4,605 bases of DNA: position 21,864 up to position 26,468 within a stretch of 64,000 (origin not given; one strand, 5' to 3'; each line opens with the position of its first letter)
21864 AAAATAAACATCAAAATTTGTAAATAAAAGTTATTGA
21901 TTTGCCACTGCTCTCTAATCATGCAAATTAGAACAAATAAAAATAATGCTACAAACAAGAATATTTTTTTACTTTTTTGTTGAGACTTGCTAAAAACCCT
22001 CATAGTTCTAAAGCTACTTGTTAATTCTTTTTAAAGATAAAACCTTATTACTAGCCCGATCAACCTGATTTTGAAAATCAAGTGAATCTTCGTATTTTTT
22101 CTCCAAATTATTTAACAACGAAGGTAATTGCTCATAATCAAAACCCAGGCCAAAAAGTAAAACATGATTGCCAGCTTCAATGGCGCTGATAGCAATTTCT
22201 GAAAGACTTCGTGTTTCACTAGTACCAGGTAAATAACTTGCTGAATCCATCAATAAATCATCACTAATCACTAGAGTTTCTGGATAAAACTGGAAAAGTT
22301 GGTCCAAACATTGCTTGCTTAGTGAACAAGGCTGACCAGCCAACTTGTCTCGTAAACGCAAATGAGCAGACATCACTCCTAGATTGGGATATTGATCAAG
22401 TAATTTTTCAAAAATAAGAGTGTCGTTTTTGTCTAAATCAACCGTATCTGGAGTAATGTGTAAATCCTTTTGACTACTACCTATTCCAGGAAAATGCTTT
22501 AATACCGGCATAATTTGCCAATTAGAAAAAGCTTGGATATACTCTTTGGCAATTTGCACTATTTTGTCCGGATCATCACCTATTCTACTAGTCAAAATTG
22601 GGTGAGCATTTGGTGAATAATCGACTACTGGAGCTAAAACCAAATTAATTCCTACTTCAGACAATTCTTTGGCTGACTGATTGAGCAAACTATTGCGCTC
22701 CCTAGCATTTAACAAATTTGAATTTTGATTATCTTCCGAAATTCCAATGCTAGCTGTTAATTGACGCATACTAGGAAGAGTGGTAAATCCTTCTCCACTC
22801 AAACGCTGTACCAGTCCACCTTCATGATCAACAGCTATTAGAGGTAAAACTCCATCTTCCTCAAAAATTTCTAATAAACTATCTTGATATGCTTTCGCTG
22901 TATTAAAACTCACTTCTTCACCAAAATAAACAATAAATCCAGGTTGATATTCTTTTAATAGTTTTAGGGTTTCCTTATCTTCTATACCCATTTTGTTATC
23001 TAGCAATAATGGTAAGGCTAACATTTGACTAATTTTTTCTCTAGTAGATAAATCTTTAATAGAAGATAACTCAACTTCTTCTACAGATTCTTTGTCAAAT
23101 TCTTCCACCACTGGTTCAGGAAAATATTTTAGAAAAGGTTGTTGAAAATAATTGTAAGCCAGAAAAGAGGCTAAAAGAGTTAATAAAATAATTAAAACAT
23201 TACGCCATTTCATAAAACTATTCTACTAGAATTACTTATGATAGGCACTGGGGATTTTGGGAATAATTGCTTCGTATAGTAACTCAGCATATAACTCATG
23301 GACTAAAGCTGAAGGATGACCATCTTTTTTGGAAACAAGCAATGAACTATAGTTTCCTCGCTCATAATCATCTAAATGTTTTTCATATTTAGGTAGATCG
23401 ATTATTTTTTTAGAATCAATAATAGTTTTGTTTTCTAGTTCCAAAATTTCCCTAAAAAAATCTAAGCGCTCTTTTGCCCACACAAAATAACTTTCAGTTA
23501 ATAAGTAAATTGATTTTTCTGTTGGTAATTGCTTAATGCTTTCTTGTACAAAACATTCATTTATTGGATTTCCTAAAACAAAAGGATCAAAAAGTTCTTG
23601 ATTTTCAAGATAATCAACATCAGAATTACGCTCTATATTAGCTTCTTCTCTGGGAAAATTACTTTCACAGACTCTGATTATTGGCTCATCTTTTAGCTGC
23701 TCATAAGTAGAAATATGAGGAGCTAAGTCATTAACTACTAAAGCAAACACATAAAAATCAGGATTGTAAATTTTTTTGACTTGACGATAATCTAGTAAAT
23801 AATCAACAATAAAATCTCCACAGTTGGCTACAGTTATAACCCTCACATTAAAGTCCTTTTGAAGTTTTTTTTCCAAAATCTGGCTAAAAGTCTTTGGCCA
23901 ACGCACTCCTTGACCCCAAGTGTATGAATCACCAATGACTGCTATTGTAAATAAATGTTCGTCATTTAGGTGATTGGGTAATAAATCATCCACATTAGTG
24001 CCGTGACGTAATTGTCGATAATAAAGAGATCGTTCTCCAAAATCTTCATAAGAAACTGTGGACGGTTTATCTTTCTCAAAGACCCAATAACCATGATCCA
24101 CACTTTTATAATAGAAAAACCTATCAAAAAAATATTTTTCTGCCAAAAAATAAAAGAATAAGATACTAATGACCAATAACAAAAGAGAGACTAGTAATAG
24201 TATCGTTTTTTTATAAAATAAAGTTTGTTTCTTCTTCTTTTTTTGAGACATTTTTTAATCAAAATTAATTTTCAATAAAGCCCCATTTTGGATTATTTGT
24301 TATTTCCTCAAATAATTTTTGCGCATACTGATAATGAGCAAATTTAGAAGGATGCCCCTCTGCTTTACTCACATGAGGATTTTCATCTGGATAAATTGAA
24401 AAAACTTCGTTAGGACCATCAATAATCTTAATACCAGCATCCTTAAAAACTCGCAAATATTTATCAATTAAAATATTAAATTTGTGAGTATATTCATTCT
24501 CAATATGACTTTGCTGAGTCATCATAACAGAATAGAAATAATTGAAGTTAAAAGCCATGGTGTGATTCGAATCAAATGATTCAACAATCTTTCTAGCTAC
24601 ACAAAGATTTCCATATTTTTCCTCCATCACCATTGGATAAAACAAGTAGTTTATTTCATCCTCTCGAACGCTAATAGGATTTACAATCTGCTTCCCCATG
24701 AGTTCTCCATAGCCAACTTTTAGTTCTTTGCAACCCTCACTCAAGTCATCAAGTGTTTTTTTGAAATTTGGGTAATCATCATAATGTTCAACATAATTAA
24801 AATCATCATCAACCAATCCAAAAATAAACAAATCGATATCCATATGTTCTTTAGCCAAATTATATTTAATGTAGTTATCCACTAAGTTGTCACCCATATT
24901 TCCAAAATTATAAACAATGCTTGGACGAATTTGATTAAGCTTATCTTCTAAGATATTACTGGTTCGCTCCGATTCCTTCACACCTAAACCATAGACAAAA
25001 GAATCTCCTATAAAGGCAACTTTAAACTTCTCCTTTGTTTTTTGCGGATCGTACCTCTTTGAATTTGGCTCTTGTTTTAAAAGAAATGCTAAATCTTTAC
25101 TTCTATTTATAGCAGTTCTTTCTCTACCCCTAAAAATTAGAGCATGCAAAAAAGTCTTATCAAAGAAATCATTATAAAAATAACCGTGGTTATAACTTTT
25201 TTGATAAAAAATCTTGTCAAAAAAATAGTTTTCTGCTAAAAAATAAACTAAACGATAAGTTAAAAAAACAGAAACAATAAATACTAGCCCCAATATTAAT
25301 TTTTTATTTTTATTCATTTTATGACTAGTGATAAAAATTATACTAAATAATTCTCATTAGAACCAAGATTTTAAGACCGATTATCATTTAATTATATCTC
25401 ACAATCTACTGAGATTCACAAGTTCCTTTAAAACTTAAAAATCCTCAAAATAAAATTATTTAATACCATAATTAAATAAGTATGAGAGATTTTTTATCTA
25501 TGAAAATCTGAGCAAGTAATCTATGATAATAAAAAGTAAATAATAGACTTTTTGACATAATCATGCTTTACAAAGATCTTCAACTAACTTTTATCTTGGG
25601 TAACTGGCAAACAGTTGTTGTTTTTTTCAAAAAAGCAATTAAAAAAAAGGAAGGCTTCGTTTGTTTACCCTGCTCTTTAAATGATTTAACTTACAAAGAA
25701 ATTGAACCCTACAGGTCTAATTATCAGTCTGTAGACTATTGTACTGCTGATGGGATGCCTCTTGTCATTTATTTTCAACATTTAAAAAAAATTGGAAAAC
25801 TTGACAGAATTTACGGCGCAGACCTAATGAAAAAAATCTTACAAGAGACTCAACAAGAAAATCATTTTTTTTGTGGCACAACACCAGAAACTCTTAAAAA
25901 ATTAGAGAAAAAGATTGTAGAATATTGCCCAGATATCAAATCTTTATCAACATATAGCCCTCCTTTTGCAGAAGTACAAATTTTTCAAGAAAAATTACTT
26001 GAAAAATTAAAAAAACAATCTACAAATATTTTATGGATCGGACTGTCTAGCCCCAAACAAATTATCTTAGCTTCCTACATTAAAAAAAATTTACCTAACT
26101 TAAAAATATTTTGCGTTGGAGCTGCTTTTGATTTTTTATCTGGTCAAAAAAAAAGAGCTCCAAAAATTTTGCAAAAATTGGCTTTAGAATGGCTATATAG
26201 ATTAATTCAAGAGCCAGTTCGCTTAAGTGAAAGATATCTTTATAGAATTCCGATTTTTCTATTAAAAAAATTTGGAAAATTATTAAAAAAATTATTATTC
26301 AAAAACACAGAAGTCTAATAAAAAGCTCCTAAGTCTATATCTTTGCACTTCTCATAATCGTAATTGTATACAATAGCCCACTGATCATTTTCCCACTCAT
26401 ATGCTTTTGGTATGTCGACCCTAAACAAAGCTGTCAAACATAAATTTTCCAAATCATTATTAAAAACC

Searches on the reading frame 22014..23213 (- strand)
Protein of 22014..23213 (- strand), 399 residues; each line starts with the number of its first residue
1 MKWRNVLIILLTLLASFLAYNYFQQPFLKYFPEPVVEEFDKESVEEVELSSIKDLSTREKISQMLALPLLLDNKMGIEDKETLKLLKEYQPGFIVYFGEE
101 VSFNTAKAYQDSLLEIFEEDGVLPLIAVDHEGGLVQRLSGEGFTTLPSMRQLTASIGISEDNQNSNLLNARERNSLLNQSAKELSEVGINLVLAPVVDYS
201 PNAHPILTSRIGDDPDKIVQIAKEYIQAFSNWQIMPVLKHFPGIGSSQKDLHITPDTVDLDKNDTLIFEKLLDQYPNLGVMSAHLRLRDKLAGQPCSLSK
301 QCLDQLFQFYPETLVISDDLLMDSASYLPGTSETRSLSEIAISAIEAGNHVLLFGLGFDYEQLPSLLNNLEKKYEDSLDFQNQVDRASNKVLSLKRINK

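Call 26: search_protein_families(library=pfam, proteins=[window:22014-23213:-], max_evalue=0.001)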
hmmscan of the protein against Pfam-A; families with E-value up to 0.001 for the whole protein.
window:22014-23213:- (399 aa): 1 family
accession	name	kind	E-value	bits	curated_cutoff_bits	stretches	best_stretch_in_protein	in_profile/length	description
PF00933.27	Glyco_hydro_3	-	6.2e-32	111.7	27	1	57-391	2-313/316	Glycosyl hydrolase family 3 N terminal domain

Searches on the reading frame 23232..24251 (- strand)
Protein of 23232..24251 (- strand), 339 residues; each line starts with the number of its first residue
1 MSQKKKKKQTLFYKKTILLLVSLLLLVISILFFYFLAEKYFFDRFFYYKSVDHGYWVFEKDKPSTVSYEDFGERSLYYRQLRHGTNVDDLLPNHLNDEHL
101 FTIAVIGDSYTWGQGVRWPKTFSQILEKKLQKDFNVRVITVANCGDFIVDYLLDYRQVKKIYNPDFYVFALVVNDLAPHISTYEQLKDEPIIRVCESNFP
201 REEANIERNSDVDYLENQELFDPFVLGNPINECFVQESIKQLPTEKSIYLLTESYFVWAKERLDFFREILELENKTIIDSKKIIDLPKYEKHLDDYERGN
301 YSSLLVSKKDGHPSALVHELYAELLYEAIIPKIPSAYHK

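Call 26: search_protein_families(library=pfam, proteins=[window:23232-24251:-], max_evalue=0.001)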
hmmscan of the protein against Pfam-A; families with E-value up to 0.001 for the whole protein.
window:23232-24251:- (339 aa): 2 families
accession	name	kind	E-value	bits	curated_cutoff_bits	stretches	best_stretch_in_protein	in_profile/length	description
PF13472.12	Lipase_GDSL_2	-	8.8e-06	26.8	32.9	1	105-186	1-85/178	GDSL-like Lipase/Acylhydrolase family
PF00657.28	Lipase_GDSL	-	7.2e-05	23.5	23.6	1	103-185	1-99/208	GDSL-like Lipase/Acylhydrolase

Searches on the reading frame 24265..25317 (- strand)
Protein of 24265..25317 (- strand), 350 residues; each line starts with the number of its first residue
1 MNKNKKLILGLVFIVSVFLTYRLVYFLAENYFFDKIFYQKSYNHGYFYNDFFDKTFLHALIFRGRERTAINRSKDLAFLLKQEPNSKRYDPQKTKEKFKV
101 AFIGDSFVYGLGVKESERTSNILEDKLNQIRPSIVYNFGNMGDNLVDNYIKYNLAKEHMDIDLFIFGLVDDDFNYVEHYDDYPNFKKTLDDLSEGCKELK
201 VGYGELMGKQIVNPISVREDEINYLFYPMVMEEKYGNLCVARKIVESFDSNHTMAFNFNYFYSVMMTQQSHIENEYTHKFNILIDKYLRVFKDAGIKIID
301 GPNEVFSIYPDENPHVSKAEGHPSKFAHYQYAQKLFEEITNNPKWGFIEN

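Call 26: search_protein_families(library=pfam, proteins=[window:24265-25317:-], max_evalue=0.001)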
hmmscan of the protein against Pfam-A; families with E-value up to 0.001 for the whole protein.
window:24265-25317:- (350 aa): 1 family
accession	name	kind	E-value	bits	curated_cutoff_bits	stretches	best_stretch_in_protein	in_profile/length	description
PF00657.28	Lipase_GDSL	-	0.00046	20.8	23.6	1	100-215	1-130/208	GDSL-like Lipase/Acylhydrolase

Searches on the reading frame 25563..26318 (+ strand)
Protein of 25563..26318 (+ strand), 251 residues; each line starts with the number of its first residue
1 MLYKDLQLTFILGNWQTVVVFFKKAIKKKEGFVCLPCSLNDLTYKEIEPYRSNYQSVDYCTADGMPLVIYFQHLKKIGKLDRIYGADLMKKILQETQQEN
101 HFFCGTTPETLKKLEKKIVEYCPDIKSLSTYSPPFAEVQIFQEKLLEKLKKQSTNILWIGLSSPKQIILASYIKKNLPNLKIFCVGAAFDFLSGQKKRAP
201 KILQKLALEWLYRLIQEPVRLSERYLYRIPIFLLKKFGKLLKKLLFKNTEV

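Call 26: search_protein_families(library=pfam, proteins=[window:25563-26318:+], max_evalue=0.001)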
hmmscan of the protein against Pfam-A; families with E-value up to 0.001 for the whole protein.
window:25563-26318:+ (251 aa): 1 family
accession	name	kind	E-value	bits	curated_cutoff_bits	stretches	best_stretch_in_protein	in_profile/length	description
PF03808.19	Glyco_tran_WecG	-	3.3e-44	151.1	27.4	1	58-225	2-168/168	Glycosyl transferase WecG/TagA/CpsF family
